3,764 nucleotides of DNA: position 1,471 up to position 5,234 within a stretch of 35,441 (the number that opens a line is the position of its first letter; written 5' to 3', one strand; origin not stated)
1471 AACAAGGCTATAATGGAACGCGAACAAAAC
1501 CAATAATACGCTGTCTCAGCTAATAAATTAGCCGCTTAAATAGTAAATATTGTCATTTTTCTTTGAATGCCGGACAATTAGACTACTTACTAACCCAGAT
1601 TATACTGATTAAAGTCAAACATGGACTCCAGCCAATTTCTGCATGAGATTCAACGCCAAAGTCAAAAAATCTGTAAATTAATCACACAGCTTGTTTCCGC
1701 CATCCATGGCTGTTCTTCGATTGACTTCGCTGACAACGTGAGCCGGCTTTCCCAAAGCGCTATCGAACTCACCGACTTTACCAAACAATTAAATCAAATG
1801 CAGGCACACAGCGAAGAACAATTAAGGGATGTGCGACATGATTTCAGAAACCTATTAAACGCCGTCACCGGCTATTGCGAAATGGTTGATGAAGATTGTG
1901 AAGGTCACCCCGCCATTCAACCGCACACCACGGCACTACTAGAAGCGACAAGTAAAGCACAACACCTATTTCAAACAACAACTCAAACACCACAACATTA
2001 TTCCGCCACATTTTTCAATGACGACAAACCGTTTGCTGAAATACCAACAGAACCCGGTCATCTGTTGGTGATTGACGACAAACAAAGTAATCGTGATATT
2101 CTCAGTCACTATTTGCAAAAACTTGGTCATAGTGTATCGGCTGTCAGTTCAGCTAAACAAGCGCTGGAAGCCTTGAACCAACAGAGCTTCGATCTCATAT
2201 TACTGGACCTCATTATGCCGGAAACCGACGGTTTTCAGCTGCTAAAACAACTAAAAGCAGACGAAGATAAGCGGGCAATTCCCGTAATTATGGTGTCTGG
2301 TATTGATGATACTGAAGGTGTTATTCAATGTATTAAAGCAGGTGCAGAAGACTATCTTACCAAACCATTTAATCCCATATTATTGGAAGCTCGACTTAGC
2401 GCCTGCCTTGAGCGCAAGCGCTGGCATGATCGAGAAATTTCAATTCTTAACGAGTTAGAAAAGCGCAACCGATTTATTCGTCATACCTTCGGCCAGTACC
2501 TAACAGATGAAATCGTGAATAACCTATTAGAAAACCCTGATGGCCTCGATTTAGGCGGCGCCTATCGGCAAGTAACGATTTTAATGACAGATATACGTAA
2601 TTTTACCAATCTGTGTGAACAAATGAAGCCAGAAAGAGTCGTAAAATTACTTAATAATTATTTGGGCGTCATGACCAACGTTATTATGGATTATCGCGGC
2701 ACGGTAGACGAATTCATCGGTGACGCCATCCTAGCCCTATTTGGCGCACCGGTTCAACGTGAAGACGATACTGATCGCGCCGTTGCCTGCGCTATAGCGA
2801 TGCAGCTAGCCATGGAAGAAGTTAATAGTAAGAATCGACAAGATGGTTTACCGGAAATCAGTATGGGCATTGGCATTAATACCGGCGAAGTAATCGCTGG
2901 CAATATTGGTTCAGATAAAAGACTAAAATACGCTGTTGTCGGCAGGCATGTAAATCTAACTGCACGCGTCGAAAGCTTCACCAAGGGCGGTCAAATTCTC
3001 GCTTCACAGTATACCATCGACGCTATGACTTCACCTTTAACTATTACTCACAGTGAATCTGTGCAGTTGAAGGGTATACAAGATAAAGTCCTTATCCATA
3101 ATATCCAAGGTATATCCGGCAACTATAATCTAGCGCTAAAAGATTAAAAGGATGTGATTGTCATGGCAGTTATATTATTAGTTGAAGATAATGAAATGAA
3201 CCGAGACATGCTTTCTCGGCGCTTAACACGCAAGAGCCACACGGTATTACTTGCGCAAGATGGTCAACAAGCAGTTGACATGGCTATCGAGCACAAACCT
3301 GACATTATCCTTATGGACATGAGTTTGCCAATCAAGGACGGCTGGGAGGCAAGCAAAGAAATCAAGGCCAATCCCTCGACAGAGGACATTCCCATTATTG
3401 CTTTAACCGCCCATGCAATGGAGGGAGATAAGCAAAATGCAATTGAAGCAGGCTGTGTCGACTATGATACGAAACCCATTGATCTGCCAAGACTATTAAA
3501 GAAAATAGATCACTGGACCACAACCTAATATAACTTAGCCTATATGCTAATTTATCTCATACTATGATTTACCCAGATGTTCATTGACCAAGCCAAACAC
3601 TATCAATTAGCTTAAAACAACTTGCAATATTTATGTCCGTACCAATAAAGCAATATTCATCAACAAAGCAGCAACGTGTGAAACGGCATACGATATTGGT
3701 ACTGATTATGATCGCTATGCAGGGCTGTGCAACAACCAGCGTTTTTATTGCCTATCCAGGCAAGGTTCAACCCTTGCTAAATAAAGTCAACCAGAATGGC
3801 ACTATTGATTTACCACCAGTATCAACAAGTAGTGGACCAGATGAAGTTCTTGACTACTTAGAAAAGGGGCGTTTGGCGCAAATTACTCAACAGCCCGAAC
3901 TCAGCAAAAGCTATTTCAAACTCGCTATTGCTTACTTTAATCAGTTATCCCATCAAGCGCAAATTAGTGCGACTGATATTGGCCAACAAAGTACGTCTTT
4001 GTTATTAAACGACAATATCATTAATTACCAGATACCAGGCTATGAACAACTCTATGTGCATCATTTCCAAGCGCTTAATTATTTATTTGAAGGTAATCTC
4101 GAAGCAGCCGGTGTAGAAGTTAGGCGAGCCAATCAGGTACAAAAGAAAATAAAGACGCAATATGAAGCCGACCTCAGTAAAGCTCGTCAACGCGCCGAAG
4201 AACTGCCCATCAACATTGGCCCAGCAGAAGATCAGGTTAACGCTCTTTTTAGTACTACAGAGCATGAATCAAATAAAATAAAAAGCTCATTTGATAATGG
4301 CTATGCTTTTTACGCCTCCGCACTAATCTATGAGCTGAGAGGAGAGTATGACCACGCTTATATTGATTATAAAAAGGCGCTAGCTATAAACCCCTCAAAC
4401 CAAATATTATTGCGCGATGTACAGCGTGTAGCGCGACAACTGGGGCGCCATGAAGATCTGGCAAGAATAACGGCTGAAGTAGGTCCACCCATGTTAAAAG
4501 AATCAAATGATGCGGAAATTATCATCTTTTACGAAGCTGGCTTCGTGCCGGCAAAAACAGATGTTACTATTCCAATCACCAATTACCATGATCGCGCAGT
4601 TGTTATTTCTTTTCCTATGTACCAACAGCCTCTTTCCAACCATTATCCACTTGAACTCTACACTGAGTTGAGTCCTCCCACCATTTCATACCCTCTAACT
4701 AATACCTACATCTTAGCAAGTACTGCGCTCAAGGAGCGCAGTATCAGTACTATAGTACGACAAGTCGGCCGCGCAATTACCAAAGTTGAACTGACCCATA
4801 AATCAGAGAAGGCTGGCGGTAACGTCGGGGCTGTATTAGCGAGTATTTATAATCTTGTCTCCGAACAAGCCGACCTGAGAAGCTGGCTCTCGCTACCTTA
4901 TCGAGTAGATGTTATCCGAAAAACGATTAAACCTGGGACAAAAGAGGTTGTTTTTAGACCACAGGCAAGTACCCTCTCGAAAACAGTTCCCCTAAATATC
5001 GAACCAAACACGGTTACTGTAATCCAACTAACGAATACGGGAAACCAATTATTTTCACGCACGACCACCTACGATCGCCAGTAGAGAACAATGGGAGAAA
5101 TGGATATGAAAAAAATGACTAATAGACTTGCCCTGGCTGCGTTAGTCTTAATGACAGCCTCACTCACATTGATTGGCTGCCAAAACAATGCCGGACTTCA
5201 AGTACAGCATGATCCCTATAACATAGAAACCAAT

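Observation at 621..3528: Crp-like receptor divergent from a REC-gated class III cyclase with Glu/Ala at the base-specifying positions: candidate non-cAMP (possibly cGMP) module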

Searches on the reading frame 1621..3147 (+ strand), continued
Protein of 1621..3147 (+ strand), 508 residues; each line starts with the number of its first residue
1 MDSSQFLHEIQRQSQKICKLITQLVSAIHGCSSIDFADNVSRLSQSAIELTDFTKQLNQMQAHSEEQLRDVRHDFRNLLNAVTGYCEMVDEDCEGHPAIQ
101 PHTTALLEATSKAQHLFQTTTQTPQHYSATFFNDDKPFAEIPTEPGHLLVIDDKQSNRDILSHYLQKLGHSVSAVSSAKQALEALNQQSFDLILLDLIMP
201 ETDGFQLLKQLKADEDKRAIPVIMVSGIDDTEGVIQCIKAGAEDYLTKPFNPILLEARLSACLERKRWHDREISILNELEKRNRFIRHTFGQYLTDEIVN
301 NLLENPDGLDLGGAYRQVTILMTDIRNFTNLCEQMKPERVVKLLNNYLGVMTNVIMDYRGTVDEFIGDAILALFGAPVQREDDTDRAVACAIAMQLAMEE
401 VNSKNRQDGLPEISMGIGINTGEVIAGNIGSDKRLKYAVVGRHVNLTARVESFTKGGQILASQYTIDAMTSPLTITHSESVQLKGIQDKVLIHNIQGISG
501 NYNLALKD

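Call 71: fold_search(model_id=the predicted structure, library=pdb)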
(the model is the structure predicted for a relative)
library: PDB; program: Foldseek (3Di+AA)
matches with E <= 10: 1482; with E <= 0.001: 746
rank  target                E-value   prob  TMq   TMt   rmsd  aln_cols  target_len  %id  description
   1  6fht_A                8.8e-24  1.00  0.37  0.26  17.2       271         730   46  Crystal structure of an artificial phytochrome regulated adenylate/guanylate cyclase in its dark adapted Pr form (released 2018-04-18)
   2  6fht_B                1.3e-23  1.00  0.37  0.26  16.4       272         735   46  Crystal structure of an artificial phytochrome regulated adenylate/guanylate cyclase in its dark adapted Pr form (released 2018-04-18)
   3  2w01_D                1.3e-22  1.00  0.38  0.94   1.9       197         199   52  Crystal structure of the guanylyl cyclase Cya2 (released 2008-09-30)
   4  2w01_B                1.7e-22  1.00  0.37  0.94   2.0       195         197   52  Crystal structure of the guanylyl cyclase Cya2 (released 2008-09-30)
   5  2w01_C                6.2e-22  1.00  0.37  0.93   1.9       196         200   52  Crystal structure of the guanylyl cyclase Cya2 (released 2008-09-30)
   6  2w01_A                4.3e-21  1.00  0.37  0.92   2.0       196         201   52  Crystal structure of the guanylyl cyclase Cya2 (released 2008-09-30)
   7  3r5g_B                1.0e-16  1.00  0.34  0.85   3.2       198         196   32  Crystal structure of the adenylyl cyclase CyaB from P. aeruginosa (released 2012-01-11)
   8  3r5g_A                2.2e-16  1.00  0.34  0.86   3.2       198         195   32  Crystal structure of the adenylyl cyclase CyaB from P. aeruginosa (released 2012-01-11)
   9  1wc1_B                2.4e-16  1.00  0.34  0.85   2.8       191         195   34  Soluble adenylyl cyclase CyaC from S. platensis in complex with Rp- ATPalphaS (released 2004-12-20)
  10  1wc3_B                3.3e-16  1.00  0.33  0.82   3.2       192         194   33  Soluble adenylyl cyclase CyaC from S. platensis in complex with alpha, beta-methylene-ATP and Strontium (released 2004-12-20)
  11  1wc1_A                3.4e-16  1.00  0.34  0.84   2.7       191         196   34  Soluble adenylyl cyclase CyaC from S. platensis in complex with Rp- ATPalphaS (released 2004-12-20)
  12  1wc1_C                3.8e-16  1.00  0.34  0.86   2.8       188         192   34  Soluble adenylyl cyclase CyaC from S. platensis in complex with Rp- ATPalphaS (released 2004-12-20)
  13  1wc0_B                2.0e-15  1.00  0.33  0.81   3.2       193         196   33  Soluble adenylyl cyclase CyaC from S. platensis in complex with alpha, beta-methylene-ATP (released 2004-12-20)
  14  2bw7_B                2.3e-15  1.00  0.34  0.85   2.4       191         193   34  A novel mechanism for adenylyl cyclase inhibition from the crystal structure of its complex with catechol estrogen (released 2005-07-20)
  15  1wc0_A                3.6e-15  1.00  0.33  0.80   3.1       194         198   33  Soluble adenylyl cyclase CyaC from S. platensis in complex with alpha, beta-methylene-ATP (released 2004-12-20)
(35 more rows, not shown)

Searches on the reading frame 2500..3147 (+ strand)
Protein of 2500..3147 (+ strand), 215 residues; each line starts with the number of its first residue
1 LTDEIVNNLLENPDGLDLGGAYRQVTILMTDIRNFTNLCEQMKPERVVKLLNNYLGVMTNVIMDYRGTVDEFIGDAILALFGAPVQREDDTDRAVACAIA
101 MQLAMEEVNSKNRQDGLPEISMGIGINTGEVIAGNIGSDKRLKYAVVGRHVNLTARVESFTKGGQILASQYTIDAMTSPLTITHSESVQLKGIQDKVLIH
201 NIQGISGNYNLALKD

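Call 5: search_solved_structures(query=window:2500-3147:+, max_evalue=0.001, show_alignments=5)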
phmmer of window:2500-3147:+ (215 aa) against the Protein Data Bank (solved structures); distinct sequences matched with E-value up to 0.001: 58.
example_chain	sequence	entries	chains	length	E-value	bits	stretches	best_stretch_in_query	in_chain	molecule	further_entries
6fht_A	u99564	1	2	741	6.5e-67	228.6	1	1-213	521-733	Bacteriophytochrome,Adenylate cyclase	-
2w01_A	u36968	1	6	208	1.4e-61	211.2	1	17-213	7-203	ADENYLATE CYCLASE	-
3r5g_A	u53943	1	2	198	5.7e-34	121.1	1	23-202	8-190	CyaB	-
1wc1_A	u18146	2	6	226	1.5e-28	103.4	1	16-198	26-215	ADENYLATE CYCLASE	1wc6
1wc0_A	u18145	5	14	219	3.7e-28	102.1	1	17-198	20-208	ADENYLATE CYCLASE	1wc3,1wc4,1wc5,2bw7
8buz_A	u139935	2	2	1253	1.8e-19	73.8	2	22-183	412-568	Adenylate cyclase type 8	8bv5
5x4t_A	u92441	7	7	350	1.3e-18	71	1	26-202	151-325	Photoactivated adenylyl cyclase | Family 3 adenylate cyclase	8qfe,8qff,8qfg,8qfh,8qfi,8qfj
9f1z_A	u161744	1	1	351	1.3e-18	71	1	26-202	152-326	Family 3 adenylate cyclase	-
5x4u_A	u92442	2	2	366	1.4e-18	70.8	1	26-202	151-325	Photoactivated adenylyl cyclase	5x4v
4yus_A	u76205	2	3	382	1.5e-18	70.7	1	26-202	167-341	Family 3 adenylate cyclase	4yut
9f1w_A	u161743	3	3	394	1.7e-18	70.6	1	26-202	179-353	Family 3 adenylate cyclase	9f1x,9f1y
5mbg_A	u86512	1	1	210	1.9e-16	63.9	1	26-203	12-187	Beta subunit of photoactivated adenylyl cyclase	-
5m27_A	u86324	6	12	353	2.8e-16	63.3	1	26-202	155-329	Beta subunit of photoactivated adenylyl cyclase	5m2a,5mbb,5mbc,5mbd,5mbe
5mbk_A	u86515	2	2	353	2.8e-16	63.3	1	26-202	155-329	Beta subunit of photoactivated adenylyl cyclase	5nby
5mbj_A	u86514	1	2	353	3.1e-16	63.2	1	26-202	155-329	Beta subunit of photoactivated adenylyl cyclase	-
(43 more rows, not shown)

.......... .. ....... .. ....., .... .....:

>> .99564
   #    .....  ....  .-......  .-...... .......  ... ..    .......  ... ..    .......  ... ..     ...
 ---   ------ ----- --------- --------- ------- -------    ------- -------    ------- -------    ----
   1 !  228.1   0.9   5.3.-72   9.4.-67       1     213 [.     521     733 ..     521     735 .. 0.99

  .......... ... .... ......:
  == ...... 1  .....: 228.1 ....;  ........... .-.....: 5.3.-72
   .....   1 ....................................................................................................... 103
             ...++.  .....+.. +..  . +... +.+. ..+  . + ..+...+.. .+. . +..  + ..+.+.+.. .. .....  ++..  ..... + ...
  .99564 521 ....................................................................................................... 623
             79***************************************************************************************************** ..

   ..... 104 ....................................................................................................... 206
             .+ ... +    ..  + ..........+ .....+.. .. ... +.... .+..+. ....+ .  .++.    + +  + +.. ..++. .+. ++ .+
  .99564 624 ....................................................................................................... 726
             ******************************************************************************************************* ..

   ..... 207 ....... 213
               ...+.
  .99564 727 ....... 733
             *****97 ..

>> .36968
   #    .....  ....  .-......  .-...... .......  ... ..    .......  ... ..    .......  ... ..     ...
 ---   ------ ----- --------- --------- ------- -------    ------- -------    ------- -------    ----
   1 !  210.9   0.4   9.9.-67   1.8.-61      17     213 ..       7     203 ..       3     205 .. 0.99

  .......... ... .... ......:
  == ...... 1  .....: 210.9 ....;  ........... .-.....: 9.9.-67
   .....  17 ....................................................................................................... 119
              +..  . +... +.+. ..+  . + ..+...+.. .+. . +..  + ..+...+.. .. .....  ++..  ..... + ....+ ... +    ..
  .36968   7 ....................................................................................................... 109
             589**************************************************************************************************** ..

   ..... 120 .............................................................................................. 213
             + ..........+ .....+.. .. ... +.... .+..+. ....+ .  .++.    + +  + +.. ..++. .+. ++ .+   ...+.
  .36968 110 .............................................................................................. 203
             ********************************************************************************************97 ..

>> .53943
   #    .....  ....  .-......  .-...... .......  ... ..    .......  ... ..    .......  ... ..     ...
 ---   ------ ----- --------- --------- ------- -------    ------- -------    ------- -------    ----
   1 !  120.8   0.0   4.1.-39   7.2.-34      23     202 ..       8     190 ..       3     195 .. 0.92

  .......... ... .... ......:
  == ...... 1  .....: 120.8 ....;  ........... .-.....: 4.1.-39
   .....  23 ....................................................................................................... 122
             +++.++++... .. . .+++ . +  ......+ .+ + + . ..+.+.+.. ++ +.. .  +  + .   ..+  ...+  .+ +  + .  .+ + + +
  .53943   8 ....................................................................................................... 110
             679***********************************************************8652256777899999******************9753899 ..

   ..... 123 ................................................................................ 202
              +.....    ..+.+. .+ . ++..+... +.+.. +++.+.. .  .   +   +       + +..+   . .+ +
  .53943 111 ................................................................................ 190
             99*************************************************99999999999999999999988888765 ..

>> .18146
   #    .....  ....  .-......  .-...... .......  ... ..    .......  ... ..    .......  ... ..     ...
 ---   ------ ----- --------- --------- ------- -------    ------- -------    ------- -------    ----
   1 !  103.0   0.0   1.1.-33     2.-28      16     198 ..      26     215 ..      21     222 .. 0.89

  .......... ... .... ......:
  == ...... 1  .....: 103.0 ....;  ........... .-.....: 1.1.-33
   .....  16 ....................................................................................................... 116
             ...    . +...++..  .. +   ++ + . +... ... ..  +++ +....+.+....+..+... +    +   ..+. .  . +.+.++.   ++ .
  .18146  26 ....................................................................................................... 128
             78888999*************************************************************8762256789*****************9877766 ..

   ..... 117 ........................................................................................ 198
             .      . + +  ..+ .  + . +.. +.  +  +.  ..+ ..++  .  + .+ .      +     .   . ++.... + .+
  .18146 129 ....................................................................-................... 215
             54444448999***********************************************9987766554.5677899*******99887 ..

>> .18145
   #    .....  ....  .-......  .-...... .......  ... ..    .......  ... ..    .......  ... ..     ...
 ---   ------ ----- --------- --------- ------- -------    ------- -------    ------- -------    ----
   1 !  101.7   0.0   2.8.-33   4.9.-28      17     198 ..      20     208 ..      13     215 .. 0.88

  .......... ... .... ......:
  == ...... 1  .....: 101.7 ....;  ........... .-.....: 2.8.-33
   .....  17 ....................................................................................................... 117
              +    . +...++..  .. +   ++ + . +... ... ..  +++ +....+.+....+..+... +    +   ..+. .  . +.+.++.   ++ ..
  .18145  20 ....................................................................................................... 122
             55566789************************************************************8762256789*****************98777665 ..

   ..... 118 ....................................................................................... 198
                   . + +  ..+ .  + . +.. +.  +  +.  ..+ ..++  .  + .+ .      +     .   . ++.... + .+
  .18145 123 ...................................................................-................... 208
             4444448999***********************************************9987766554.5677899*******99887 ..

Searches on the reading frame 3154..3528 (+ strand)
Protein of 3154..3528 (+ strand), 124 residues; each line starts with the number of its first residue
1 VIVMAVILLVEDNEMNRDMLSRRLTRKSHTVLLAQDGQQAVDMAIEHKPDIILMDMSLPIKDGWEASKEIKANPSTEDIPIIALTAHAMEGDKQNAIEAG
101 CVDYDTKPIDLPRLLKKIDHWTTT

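Call 4: search_protein_families(library=pfam, proteins=[window:3154-3528:+], max_evalue=0.01)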
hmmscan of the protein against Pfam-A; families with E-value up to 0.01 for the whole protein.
window:3154-3528:+ (124 aa): 2 families
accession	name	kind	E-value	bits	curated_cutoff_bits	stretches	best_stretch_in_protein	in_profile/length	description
PF00072.30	Response_reg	-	3.2e-26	92.1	30.2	1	7-118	1-110/111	Response regulator receiver domain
PF20161.5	VpsR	-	0.0011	19.1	23.7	1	17-118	20-120/121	VpsR domain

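Call 54: search_protein_families(library=ncbifam, proteins=[window:3154-3528:+], max_evalue=0.001)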
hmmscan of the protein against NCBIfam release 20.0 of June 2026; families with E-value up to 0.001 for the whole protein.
window:3154-3528:+ (124 aa): 94 families (the best 25 are shown)
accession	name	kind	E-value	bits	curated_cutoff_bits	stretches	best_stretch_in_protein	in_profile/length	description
NF008318.0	PRK11107.1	equivalog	6.6e-28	97.3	890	1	6-123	669-786/920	two-component sensor histidine kinase BarA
NF007135.0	PRK09581.1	equivalog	1.1e-26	93.7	474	1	4-118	2-116/457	PleD family two-component system response regulator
TIGR02154.1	PhoB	equivalog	2.3e-25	89.2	296.2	1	5-118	3-116/226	phosphate regulon transcriptional regulator PhoB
NF038297.2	hybrid_HK_HrmK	equivalog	5.1e-24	84.9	725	1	6-118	492-604/607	hybrid histidine kinase/response regulator HrmK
NF011874.0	PRK15347.1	equivalog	2.4e-22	78.8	852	1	7-119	693-807/921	two component system sensor kinase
NF040534.1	resp_reg_YycF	equivalog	5.6e-21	74.9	340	1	7-117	3-110/231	response regulator YycF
NF041367.1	CheY_Halo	equivalog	1e-20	74.2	200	1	7-120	1-112/114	chemotaxis protein CheY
NF008469.0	PRK11361.1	equivalog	3.7e-19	68.7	714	1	3-114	3-112/461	acetoacetate metabolism transcriptional regulator AtoC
NF040689.1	MtrAB_MtrA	equivalog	1.7e-18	66.8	300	1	7-118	1-109/219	MtrAB system response regulator MtrA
TIGR01387.1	cztR_silR_copR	subfamily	1.9e-18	66.9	279.2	1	7-118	1-110/218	heavy metal response regulator transcription factor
TIGR02956.1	TMAO_torS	equivalog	6.7e-18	64.2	676.5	1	4-120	701-818/967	TMAO reductase system sensor histidine kinase/response regulator TorS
NF051850.1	RespRegRprY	equivalog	7.7e-18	64.7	370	1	7-119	7-117/234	response regulator transcription factor RprY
NF047654.1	DiguCycDgcRLepto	equivalog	1e-17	64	500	1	6-118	4-116/295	diguanylate cyclase DgcR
NF045944.1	ResRegRpaBCyano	equivalog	1.1e-17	64.3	330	1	8-116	1-106/229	response regulator transcription factor RpaB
NF041733.1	resp_reg_CseB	equivalog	1.4e-17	63.9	350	1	7-118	3-111/228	two-component system response regulator CseB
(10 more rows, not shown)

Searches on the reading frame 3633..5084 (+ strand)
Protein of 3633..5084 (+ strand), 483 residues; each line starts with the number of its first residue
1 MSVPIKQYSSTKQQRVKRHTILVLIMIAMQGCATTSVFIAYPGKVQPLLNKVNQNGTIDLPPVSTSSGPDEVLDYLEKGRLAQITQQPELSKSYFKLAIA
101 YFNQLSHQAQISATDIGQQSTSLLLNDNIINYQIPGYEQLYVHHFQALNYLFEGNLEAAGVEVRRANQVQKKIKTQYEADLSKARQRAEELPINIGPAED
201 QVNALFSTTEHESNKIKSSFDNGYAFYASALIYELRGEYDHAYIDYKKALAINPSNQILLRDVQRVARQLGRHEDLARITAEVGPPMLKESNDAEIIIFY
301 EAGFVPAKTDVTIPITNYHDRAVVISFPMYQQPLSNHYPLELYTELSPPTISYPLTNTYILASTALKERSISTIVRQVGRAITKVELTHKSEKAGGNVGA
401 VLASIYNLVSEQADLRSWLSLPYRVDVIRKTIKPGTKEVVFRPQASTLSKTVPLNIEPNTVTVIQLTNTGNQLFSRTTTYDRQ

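Call 4: search_protein_families(library=pfam, proteins=[window:3633-5084:+], max_evalue=0.01)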
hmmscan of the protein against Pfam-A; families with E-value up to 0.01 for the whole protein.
window:3633-5084:+ (483 aa): 4 families
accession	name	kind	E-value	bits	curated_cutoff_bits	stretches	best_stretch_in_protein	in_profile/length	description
PF00515.34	TPR_1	-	5.2e-06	26.5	27.8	1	225-256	3-34/34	Tetratricopeptide repeat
PF07719.23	TPR_2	-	0.00022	21.6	27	1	224-256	2-34/34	Tetratricopeptide repeat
PF13181.12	TPR_8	-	0.00043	20.7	25.7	0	225-256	3-34/34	Tetratricopeptide repeat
PF13414.12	TPR_11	-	0.0016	18.5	26.8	0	233-256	4-27/42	TPR repeat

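Call 54: search_protein_families(library=ncbifam, proteins=[window:3633-5084:+], max_evalue=0.001)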
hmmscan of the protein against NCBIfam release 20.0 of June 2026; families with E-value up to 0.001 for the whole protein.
window:3633-5084:+ (483 aa): 1 family
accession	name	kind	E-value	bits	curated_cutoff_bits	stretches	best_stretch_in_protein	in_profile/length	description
NF002725.1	PRK02603.1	equivalog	0.00085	19.4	143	0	218-273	67-122/173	photosystem I assembly protein Ycf3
